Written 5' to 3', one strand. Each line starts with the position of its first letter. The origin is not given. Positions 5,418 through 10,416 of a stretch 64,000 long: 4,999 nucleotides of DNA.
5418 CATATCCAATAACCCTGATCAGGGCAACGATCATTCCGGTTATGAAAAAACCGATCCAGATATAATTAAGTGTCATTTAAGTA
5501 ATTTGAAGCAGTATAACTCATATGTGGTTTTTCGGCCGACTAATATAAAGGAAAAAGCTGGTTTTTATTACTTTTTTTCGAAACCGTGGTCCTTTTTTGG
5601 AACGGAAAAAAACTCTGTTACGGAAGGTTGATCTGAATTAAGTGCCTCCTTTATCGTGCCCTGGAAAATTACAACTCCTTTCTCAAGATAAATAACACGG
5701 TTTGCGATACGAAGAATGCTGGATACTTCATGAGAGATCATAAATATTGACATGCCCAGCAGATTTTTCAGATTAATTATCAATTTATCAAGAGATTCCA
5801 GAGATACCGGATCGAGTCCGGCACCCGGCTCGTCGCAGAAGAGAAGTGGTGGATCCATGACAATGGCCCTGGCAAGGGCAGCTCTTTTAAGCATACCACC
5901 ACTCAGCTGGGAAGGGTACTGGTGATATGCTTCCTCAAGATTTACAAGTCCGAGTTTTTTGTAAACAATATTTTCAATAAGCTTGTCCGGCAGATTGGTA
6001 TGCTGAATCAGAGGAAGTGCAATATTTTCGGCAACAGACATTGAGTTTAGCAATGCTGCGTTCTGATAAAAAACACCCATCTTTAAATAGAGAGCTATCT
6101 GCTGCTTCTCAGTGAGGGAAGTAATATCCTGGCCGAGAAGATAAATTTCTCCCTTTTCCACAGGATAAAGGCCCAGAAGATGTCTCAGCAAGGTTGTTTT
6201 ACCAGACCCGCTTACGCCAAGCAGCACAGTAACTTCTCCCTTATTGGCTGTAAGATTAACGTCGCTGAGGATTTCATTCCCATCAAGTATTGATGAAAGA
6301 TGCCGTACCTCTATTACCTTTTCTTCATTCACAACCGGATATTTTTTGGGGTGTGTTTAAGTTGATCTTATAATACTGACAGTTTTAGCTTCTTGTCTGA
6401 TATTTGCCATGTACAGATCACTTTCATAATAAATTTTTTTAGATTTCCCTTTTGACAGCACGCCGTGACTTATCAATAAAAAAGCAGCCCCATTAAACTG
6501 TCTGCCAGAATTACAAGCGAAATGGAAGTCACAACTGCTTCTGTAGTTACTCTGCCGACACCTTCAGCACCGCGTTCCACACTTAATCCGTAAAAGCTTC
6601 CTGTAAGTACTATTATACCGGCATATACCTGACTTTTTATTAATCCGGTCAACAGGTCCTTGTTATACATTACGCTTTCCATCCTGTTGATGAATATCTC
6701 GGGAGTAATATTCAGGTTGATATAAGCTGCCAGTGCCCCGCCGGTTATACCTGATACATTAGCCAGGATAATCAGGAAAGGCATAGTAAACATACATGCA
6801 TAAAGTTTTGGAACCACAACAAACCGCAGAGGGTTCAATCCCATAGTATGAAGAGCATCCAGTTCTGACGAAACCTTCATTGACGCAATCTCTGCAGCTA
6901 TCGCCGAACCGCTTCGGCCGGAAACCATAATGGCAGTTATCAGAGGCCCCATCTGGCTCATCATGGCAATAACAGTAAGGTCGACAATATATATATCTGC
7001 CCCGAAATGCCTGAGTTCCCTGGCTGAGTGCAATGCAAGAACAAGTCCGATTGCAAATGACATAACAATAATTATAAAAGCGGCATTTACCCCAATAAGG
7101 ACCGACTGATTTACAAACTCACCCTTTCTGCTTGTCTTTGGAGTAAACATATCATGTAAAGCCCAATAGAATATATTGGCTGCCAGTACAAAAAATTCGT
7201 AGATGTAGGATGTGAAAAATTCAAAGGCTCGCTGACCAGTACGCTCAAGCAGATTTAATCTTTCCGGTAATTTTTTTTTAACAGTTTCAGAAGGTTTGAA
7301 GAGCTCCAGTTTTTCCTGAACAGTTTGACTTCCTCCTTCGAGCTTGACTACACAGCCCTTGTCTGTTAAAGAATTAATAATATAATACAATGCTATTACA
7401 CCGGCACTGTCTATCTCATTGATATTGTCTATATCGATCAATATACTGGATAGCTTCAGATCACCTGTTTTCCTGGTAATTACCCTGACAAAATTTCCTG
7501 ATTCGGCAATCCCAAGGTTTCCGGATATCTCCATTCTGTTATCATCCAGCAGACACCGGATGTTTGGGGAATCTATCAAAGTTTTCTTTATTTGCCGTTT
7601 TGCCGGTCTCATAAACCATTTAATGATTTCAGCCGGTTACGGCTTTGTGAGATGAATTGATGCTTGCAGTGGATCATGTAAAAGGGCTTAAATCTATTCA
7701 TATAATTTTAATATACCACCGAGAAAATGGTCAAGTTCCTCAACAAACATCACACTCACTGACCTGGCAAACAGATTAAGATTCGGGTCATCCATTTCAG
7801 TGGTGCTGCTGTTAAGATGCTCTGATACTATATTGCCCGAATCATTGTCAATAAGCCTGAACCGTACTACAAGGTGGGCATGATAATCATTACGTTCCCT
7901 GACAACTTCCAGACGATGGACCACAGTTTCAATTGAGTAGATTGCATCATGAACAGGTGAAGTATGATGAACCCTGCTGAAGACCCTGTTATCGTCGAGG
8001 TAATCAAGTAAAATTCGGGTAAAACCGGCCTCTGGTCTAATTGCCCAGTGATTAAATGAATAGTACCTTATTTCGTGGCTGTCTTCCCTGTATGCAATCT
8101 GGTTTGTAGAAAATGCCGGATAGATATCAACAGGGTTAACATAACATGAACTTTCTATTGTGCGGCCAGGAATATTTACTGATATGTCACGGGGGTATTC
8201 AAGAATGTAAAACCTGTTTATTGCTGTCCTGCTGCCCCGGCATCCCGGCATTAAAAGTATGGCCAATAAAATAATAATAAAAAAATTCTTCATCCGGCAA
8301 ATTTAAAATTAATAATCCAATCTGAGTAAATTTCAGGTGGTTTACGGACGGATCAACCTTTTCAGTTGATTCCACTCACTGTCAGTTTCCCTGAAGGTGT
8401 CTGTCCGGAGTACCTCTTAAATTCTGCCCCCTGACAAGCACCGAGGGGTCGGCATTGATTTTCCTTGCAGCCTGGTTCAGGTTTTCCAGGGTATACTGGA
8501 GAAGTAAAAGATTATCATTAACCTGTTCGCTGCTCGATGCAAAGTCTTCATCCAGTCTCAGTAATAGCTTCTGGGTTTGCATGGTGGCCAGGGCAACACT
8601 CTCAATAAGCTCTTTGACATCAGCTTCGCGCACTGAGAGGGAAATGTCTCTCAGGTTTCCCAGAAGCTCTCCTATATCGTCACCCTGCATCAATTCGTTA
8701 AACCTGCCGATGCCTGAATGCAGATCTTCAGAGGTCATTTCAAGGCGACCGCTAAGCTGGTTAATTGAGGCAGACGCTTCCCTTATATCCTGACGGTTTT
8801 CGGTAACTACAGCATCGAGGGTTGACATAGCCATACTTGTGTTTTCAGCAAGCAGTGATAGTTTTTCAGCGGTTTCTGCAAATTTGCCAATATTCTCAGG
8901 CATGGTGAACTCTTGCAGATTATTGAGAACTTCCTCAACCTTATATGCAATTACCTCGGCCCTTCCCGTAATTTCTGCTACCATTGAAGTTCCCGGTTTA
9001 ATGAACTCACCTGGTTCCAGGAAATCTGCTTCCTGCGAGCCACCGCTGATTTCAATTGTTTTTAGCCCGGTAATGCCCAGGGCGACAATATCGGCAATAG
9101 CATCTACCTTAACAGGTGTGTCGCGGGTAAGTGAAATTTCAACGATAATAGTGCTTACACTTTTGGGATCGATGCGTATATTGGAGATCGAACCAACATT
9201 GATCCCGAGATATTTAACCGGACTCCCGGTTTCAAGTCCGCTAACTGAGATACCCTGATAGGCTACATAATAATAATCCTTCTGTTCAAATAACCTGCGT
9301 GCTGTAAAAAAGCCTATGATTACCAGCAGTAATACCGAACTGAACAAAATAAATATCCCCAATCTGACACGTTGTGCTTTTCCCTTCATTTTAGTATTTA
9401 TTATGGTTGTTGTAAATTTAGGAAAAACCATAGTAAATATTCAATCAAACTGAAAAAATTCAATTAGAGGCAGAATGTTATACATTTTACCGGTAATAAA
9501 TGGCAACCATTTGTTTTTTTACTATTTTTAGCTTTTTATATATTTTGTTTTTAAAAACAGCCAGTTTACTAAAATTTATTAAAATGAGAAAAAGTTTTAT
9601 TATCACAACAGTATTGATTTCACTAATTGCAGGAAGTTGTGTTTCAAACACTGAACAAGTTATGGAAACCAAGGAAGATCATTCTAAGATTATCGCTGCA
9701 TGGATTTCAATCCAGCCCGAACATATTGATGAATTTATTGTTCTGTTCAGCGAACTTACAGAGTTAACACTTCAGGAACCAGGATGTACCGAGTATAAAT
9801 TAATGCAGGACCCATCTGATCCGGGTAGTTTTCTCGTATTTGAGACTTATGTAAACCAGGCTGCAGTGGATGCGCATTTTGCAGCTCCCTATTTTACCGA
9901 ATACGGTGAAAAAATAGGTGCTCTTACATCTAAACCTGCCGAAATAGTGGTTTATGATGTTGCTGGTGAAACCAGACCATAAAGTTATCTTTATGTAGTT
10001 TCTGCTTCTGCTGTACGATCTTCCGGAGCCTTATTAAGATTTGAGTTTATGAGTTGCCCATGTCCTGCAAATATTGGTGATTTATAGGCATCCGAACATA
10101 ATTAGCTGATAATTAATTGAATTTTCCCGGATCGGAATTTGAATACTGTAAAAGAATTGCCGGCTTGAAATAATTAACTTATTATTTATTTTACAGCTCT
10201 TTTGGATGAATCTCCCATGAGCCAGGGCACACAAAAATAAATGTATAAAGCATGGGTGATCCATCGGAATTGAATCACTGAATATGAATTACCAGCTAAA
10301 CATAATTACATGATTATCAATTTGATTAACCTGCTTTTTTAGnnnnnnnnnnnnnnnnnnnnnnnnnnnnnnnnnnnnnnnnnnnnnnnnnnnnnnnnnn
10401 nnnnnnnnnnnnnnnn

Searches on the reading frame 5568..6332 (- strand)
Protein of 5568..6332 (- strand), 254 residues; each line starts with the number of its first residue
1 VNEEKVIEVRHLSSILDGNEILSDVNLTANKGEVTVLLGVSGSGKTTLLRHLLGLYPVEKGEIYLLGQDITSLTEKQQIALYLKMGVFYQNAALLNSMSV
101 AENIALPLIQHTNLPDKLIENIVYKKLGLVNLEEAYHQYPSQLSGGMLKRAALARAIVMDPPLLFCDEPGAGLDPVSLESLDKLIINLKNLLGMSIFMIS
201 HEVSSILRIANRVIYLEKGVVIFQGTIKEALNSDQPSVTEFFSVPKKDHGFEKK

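Call 49: search_protein_families(library=pfam, proteins=[window:5568-6332:-])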
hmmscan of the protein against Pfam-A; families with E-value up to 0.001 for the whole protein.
window:5568-6332:- (254 aa): 4 families
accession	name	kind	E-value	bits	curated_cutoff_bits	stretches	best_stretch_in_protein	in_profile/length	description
PF00005.33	ABC_tran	-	4.7e-30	105.4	25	1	22-169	1-135/137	ABC transporter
PF13304.12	AAA_21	-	4.3e-07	30.7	27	0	126-201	221-298/304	AAA domain, putative AbiEii toxin, Type IV TA system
PF13401.12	AAA_22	-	0.00047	20.9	27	0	33-84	6-33/130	AAA domain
PF25199.1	nSTAND_NTPase5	-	0.00082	19.7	34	0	20-72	27-82/145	Novel STAND NTPase 5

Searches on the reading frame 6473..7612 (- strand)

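Call 49: search_protein_families(library=pfam, proteins=[window:6473-7612:-])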
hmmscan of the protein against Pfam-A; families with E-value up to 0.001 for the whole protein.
window:6473-7612:- (379 aa): 2 families
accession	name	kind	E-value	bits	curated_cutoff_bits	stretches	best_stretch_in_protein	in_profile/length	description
PF02405.21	MlaE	-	1.1e-66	224.9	22.5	1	166-374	1-209/212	Permease MlaE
PF01740.26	STAS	-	1.4e-07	31.7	22.6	1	28-107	14-93/106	STAS domain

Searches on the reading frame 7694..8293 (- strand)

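Call 49: search_protein_families(library=pfam, proteins=[window:7694-8293:-])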
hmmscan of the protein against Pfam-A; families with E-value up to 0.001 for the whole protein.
window:7694-8293:- (199 aa): 1 family
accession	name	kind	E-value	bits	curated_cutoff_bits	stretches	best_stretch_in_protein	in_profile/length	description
PF03886.18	ABC_trans_aux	-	9.5e-11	42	26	1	50-164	21-134/161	ABC-type transport auxiliary lipoprotein component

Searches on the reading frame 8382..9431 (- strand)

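Call 14: search_protein_families(library=pfam, proteins=[window:8382-9431:-])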
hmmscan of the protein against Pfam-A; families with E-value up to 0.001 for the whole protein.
window:8382-9431:- (349 aa): 1 family
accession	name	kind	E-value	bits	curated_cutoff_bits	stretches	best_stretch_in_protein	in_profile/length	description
PF02470.25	MlaD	-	3.9e-13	49.9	25.1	1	53-131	2-81/81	MlaD protein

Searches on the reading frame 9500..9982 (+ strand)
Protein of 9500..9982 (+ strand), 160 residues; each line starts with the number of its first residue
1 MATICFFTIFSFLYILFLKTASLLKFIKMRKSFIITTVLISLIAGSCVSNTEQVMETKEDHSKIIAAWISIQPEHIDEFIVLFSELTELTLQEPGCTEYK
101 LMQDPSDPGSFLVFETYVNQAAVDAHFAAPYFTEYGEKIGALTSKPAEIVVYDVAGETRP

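Call 49: search_protein_families(library=pfam, proteins=[window:9500-9982:+])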
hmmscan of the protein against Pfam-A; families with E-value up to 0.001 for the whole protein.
window:9500-9982:+ (160 aa): 1 family
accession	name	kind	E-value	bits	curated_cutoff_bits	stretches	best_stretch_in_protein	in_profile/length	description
PF03992.22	ABM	-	9.2e-18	64.6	23.1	1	67-136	6-76/78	Antibiotic biosynthesis monooxygenase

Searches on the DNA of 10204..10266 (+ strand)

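Call 57: build_rna_model(alignment_id=A3, structure=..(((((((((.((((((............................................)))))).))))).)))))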
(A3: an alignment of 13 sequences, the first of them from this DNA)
Model R1 built from alignment A3 (13 sequences, 79 columns); structure: as given.
model positions 63; base pairs 15; branch points 0; effective number of sequences 6.45; information 0.889 bits per position. Calibrated on 0.2 Mb of random sequence (short: E-values are rough).
structure used (alignment columns):
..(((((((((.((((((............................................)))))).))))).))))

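Call 58: search_with_rna_model(model_id=R1, sources=[window, L006, L008, L011, L020, L022, L023, L024, L025], max_evalue=10)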
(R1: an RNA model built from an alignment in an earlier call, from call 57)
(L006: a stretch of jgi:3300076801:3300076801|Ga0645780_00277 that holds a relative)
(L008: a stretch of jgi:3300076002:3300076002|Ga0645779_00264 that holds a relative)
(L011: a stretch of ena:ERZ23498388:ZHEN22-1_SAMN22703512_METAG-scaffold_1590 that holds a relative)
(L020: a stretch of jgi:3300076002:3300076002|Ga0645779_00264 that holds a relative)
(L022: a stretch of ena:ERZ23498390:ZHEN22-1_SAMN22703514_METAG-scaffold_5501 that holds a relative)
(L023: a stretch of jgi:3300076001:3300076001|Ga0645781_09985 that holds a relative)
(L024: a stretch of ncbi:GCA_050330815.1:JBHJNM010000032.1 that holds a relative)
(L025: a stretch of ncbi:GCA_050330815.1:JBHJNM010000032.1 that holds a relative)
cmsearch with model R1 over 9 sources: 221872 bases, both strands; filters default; matches with E-value up to 10: 24.
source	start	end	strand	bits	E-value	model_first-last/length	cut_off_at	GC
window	10204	10266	+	87.4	1e-18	1-63/63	no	0.44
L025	1423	1485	-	87.4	1e-18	1-63/63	no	0.44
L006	9716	9778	+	86.6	1.7e-18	1-63/63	no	0.46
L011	9872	9934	+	85.1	3.9e-18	1-63/63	no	0.41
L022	10920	10982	+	83.3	1.1e-17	1-63/63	no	0.43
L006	9854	9917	+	80.2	6.6e-17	1-63/63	no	0.47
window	31830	31893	+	79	1.3e-16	1-63/63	no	0.44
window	17862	17923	-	75.5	9.4e-16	1-63/63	no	0.42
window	31706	31766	+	70.8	1.4e-14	1-63/63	no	0.38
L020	18521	18583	-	70.3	1.9e-14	1-63/63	no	0.44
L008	14311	14374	-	59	1.3e-11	1-63/63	no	0.42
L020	18409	18470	-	57.2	3.4e-11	1-63/63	no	0.39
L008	14183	14244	-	49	3.8e-09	1-63/63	no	0.47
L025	17735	17809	-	42.8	1.3e-07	1-63/63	no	0.43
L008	9865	9899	+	25.4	0.0029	15-49/63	no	0.34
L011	9872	9934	-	24.9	0.0039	1-63/63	no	0.41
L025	1423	1485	+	24.2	0.0057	1-63/63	no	0.44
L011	9758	9796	+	21.3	0.031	1-63/63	no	0.44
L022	10920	10982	-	18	0.2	1-63/63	no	0.43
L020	18650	18685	+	17.7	0.24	1-63/63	no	0.53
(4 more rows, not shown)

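Call 59: search_with_rna_model(model_id=R1, source=window, filters=off, max_evalue=10)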
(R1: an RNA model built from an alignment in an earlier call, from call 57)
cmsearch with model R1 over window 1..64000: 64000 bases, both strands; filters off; matches with E-value up to 10: 23.
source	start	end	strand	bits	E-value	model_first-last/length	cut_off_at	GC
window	10204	10266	+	87.4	3e-19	1-63/63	no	0.44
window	31830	31893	+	79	3.7e-17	1-63/63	no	0.44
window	17862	17923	-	75.5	2.7e-16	1-63/63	no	0.42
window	31706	31766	+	70.8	4.2e-15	1-63/63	no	0.38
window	10204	10266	-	24.2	0.0016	1-63/63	no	0.44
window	31830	31893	-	23.5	0.0025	1-63/63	no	0.44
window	17862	17923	+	19.1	0.031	1-63/63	no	0.42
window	49492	49516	-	17.3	0.088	1-63/63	no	0.44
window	2386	2422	+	15.3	0.27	1-63/63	no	0.49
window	9166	9205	-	13.1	0.96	1-63/63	no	0.45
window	31706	31766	-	12.8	1.1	1-63/63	no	0.38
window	5731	5770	-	12.1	1.7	1-63/63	no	0.35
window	49492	49516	+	11.7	2.1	1-63/63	no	0.44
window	18607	18636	+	11.4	2.5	1-63/63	no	0.27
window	50352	50411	-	11.2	2.8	1-63/63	no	0.25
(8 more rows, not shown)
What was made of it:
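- Tried and rejected: Nothing appeared beyond the copies already known (calls 57-59).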
